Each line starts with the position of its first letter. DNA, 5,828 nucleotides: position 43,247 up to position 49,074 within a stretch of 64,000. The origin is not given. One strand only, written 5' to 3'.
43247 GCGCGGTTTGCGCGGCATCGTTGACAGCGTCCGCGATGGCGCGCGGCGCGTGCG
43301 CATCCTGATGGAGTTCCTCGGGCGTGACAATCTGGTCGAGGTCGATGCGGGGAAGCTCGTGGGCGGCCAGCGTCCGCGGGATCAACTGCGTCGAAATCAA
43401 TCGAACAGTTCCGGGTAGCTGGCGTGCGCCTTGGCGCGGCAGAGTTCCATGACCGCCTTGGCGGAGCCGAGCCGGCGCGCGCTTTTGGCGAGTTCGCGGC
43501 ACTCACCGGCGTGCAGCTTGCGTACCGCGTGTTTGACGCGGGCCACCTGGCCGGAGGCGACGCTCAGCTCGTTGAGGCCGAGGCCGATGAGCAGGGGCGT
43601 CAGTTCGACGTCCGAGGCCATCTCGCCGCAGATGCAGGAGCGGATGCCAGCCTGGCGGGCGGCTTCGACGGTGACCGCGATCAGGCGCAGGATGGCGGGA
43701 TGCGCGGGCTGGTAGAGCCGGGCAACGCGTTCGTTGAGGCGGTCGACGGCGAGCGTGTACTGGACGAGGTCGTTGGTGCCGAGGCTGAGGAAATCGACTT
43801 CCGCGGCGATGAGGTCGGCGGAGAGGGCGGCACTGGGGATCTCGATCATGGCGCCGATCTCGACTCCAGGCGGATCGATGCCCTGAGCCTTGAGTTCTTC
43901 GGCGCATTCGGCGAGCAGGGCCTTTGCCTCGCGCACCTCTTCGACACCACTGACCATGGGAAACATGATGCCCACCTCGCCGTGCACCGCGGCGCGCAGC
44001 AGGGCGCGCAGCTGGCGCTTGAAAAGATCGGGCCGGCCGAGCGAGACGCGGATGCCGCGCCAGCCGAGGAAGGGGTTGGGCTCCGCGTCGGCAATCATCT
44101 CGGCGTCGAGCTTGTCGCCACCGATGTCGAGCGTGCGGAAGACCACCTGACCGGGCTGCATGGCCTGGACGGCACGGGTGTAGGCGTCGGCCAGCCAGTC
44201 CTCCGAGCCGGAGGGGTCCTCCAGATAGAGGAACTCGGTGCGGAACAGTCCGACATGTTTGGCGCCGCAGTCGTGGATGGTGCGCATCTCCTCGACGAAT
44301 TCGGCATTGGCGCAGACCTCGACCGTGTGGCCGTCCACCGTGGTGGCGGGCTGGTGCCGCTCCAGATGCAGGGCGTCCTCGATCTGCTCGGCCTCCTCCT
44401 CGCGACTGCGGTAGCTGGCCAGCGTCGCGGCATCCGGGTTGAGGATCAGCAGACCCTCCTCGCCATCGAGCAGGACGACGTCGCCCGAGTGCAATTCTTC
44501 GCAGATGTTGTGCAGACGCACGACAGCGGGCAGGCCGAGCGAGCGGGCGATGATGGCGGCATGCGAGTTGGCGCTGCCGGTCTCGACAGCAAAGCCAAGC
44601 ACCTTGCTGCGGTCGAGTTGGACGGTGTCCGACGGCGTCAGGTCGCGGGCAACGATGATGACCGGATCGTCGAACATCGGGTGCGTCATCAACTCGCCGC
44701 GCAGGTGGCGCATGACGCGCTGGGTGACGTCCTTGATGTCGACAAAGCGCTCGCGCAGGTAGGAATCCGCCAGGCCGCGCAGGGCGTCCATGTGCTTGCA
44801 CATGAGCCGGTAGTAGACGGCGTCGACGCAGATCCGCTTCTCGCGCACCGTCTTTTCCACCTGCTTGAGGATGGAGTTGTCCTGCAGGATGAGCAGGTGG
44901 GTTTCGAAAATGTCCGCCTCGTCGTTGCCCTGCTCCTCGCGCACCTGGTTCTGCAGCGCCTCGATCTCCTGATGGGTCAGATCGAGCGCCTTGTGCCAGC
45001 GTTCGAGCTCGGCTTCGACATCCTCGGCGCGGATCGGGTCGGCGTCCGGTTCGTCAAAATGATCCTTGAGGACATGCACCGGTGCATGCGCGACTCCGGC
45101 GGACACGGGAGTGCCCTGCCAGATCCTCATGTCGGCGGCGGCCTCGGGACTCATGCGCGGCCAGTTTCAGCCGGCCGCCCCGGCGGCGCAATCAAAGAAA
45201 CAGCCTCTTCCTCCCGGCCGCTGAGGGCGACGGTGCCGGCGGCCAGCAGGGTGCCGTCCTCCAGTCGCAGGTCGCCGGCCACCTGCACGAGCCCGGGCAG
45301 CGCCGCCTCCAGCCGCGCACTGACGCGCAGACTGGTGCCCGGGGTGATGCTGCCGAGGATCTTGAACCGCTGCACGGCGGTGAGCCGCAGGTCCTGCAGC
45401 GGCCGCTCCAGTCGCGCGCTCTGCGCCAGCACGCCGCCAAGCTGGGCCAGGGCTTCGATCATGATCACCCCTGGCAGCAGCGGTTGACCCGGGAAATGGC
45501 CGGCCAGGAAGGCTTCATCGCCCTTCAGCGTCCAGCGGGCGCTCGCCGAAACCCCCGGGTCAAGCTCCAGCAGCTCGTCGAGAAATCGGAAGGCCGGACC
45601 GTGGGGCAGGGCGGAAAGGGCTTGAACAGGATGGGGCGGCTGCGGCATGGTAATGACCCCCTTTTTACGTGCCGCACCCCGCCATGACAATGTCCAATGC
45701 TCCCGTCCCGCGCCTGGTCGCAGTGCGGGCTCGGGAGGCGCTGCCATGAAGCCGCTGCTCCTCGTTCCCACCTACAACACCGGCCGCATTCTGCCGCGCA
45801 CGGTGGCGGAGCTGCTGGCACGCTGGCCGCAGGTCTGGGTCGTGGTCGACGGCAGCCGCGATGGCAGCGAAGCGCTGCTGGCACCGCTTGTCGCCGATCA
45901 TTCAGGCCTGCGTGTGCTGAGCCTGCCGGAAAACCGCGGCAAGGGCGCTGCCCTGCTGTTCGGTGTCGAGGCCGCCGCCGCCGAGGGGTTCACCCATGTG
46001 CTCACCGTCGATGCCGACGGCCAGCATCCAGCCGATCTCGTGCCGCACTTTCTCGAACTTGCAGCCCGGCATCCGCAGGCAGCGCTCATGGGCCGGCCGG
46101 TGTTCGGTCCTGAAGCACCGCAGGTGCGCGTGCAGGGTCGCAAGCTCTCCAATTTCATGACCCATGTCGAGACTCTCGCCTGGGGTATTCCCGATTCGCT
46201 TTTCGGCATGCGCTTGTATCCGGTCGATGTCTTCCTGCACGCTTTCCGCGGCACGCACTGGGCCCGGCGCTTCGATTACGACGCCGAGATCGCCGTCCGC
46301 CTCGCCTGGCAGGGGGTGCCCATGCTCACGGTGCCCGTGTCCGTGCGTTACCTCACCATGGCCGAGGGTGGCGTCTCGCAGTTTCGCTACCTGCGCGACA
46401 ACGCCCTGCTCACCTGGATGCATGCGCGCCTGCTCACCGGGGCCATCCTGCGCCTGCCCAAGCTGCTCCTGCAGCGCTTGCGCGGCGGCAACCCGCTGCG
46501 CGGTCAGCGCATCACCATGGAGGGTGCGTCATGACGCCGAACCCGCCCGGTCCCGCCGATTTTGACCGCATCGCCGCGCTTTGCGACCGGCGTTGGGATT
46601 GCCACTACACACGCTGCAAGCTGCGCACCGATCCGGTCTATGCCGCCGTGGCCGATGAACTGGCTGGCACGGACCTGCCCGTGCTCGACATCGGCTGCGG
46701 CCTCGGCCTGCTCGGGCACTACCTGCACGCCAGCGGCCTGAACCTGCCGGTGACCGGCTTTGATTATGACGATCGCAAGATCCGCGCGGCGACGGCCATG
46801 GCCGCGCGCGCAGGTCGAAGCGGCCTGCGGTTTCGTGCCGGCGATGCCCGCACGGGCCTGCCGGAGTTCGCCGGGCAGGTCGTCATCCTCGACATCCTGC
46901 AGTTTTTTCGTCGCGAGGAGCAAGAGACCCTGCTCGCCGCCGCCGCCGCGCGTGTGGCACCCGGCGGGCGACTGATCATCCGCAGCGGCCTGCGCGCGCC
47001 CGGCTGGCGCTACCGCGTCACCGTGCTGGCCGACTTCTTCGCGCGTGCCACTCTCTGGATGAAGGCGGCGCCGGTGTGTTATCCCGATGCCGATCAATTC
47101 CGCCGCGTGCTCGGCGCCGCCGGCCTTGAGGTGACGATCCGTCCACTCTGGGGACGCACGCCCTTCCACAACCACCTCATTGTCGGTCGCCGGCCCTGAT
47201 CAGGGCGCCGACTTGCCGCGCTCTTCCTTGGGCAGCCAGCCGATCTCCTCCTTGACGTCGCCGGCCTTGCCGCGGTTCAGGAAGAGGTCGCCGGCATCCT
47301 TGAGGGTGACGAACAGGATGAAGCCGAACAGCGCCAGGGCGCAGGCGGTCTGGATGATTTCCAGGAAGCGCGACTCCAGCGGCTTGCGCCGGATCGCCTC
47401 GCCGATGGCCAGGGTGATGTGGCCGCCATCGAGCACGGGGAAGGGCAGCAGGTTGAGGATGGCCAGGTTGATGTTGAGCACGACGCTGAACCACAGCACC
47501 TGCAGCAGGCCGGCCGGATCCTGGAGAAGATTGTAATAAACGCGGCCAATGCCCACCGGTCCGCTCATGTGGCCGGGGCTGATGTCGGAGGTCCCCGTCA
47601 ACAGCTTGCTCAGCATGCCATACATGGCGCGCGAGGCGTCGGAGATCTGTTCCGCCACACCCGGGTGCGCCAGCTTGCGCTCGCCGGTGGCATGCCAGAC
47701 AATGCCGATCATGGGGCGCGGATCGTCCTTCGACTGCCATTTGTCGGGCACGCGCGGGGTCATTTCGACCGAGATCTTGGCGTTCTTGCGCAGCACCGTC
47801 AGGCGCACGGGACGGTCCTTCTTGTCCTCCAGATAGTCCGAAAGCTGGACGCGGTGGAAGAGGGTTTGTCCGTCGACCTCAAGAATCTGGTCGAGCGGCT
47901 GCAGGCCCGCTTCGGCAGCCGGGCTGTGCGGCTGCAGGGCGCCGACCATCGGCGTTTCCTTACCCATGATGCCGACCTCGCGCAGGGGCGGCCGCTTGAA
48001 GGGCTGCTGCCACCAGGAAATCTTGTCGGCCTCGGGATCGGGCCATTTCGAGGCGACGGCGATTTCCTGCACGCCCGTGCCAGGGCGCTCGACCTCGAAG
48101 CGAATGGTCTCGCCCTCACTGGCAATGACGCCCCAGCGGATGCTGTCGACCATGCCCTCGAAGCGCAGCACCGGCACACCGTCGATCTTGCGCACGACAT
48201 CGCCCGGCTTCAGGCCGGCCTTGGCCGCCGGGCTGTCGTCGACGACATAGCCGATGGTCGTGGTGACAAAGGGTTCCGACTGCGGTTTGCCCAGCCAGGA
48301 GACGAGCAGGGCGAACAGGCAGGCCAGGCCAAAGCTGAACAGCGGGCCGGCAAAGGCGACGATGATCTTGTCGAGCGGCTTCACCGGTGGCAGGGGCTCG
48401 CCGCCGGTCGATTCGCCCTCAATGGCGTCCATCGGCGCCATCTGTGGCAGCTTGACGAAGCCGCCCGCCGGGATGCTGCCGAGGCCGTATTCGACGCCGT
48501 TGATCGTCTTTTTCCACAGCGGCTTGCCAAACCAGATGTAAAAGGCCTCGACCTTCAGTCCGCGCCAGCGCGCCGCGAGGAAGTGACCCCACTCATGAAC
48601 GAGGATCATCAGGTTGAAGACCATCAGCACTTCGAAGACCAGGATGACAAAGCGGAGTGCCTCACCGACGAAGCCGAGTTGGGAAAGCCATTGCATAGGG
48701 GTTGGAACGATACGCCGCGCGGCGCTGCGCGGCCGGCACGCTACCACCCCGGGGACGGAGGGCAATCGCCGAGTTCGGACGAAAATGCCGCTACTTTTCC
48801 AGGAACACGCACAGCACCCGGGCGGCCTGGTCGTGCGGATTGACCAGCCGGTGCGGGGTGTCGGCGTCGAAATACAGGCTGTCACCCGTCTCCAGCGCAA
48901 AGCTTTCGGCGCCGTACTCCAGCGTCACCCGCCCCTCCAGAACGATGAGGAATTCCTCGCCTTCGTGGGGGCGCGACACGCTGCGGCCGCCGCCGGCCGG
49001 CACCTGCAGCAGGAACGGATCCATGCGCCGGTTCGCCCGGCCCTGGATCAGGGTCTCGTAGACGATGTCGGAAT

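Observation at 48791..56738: Candidate new phosphonate pathway: hydroxyethylphosphonate oxidation feeding PhnY-PhnA, without PhnW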

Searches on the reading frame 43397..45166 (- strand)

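Call 16: search_protein_families(library=pfam, proteins=[window:43397-45166:-], max_evalue=0.001)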
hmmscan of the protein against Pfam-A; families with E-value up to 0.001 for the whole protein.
window:43397-45166:- (589 aa): 4 families
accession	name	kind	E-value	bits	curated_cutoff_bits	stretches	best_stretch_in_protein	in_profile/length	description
PF02896.24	PEP-utilizers_C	-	6.3e-99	331.3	22.8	1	268-552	6-292/293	PEP-utilising enzyme, PEP-binding domain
PF05524.18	PEP-utilisers_N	-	4.6e-26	91.8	24.4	1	17-140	1-121/121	PEP-utilising enzyme, N-terminal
PF00391.29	PEP-utilizers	-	1.4e-24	85.9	23.1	1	165-238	1-72/72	PEP-utilising enzyme, mobile domain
PF03328.21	HpcH_HpaI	-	0.00078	19.2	25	0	372-469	64-156/221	HpcH/HpaI aldolase/citrate lyase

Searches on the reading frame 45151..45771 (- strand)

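Call 16: search_protein_families(library=pfam, proteins=[window:45151-45771:-], max_evalue=0.001)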
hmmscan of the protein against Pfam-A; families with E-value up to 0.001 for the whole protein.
window:45151-45771:- (206 aa): 1 family
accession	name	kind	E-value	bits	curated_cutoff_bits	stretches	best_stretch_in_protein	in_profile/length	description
PF07977.19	FabA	-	1.3e-15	57.6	23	1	55-155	1-111/138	FabA-like domain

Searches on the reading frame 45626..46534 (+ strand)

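Call 16: search_protein_families(library=pfam, proteins=[window:45626-46534:+], max_evalue=0.001)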
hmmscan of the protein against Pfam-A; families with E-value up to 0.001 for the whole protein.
window:45626-46534:+ (302 aa): 2 families
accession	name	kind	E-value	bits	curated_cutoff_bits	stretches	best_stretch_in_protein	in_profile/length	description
PF00535.33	Glycos_transf_2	-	1.6e-22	80.7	23.3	1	46-203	3-164/168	Glycosyl transferase family 2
PF13641.12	Glyco_tranf_2_3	-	9.3e-06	26.2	27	1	45-161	5-125/230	Glycosyltransferase like family 2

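Call 18: search_protein_families(library=ncbifam, proteins=[window:45626-46534:+], max_evalue=0.001)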
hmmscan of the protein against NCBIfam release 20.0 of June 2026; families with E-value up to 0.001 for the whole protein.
window:45626-46534:+ (302 aa): 8 families
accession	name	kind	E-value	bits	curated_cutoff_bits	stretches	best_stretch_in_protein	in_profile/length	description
NF058614.1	PPMAGASynPpgS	equivalog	7.3e-13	48.5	370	1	45-145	4-100/226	polyprenyl-phospho-N-acetylgalactosaminyl synthase PpgS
TIGR03937.1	PgaC_IcaA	equivalog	4.7e-09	35.7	422.3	1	45-151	49-155/407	poly-beta-1,6-N-acetyl-D-glucosamine synthase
NF041875.1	EPS_EpsD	equivalog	4.7e-08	32.8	370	1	46-162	4-120/325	exopolysaccharide biosynthesis glycosyltransferase EpsD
NF047588.1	GlcsyltransPgfSStrep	equivalog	7.3e-07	28.7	500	1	69-144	36-108/308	glycosyltransferase PgfS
NF041391.1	DPhHxTase_Halo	equivalog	1.7e-05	23.9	375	1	72-237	28-180/213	dolichyl-phosphate hexose transferase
TIGR04182.1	glyco_TIGR04182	equivalog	5.4e-05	22.7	325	1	45-263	4-211/293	S-layer glycoprotein N-glycosyltransferase AglJ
NF007986.1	PRK10714.1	equivalog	0.00017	20.7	529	1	47-147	12-116/316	undecaprenyl-phosphate 4-deoxy-4-formamido-L-arabinose transferase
TIGR01556.1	rhamnosyltran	subfamily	0.0007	18.9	200.55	1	64-158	18-111/281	rhamnosyltransferase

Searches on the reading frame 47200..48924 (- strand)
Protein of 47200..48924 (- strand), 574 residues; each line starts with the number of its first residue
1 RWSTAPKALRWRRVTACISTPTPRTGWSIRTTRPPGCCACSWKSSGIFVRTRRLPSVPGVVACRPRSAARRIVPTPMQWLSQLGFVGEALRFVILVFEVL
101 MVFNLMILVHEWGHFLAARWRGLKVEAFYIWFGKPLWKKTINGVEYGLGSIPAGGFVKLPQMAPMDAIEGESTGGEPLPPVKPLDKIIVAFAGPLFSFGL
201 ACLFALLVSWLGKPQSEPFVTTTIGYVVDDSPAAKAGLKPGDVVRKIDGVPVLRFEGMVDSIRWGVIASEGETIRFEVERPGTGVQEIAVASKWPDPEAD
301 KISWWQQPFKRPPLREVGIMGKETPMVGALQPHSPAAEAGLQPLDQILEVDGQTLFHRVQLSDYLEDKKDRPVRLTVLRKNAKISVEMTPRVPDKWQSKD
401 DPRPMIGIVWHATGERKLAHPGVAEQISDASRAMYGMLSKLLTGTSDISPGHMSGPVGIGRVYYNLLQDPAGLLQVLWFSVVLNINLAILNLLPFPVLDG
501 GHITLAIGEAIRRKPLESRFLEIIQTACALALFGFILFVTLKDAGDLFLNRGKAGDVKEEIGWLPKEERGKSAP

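Call 17: search_protein_families(library=pfam, proteins=[window:47200-48924:-], max_evalue=0.001)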
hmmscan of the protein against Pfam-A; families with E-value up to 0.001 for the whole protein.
window:47200-48924:- (574 aa): 6 families
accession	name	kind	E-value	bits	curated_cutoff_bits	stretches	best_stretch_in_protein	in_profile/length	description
PF02163.28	Peptidase_M50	-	1.4e-46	159.1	27.2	1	100-532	3-218/221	Peptidase family M50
PF17820.7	PDZ_6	-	2.1e-22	79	27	2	327-379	2-54/54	PDZ domain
PF13180.12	PDZ_2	-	7.3e-18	65.1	27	2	226-283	18-72/80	PDZ domain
PF00595.29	PDZ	-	8.2e-10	39.4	23.2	0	319-355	14-57/81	PDZ domain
PF14685.13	PDZ_Tricorn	-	2e-06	28.1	25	0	333-382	30-81/88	Tricorn protease PDZ domain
PF04495.20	GRASP55_65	-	0.00025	21.8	27.7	0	330-384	50-105/138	GRASP55/65 PDZ-like domain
